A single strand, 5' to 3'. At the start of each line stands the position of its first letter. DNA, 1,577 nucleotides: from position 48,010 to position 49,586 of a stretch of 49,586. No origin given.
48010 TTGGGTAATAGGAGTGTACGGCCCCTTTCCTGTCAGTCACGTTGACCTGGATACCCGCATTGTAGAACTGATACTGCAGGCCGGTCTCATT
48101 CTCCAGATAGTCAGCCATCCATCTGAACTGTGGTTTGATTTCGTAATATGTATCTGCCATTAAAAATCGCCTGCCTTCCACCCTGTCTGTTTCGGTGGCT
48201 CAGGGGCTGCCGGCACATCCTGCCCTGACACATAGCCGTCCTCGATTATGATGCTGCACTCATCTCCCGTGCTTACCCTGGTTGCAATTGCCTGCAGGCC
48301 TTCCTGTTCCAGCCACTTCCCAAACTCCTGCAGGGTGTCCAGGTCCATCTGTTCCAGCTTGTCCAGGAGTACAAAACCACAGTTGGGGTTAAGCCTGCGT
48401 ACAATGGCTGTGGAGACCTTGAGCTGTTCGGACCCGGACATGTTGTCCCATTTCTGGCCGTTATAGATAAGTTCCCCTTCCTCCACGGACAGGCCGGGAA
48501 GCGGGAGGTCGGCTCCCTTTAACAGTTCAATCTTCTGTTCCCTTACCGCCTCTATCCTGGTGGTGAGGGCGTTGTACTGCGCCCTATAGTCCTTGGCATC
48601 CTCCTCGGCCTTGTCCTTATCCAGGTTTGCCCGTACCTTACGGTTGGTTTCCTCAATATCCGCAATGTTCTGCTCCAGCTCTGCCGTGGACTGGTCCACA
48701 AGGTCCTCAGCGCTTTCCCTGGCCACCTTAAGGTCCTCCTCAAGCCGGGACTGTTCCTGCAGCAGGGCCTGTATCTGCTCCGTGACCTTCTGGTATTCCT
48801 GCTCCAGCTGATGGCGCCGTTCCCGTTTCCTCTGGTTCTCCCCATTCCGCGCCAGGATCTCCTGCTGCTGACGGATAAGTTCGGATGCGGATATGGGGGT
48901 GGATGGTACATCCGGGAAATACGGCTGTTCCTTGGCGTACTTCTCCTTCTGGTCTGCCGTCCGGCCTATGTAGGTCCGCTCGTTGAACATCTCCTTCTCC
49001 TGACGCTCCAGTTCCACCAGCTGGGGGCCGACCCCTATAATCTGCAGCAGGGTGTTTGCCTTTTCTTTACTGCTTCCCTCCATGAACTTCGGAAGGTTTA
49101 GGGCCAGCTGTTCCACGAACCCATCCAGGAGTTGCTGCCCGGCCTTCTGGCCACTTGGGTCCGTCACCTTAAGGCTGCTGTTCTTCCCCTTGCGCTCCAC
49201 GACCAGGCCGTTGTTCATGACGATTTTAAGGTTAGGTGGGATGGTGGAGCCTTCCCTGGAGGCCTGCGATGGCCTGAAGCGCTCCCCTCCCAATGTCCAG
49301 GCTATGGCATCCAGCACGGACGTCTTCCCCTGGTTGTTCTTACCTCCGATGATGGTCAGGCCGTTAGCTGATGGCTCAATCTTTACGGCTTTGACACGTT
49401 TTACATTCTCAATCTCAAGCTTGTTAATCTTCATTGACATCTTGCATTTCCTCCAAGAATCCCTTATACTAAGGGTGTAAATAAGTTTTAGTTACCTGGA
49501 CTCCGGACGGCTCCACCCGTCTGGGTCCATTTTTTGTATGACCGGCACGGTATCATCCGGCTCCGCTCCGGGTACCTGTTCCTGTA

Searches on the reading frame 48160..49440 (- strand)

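Call 61: search_protein_families(library=pfam, proteins=[window:48160-49440:-], max_evalue=0.001)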
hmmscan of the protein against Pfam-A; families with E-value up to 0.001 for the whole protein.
window:48160-49440:- (426 aa): 4 families
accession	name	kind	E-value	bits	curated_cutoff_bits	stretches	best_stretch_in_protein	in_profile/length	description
PF02463.25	SMC_N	-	1.7e-09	37.9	40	1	5-59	2-60/220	RecF/RecN/SMC N terminal domain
PF13476.12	AAA_23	-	1.8e-09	38.9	27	1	7-263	1-197/201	AAA domain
PF13175.12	AAA_15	-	2.3e-08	34.5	32.1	1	3-296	1-260/374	AAA ATPase domain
PF13555.12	AAA_29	-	0.00073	19.7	27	0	7-54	3-50/61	P-loop containing region of AAA domain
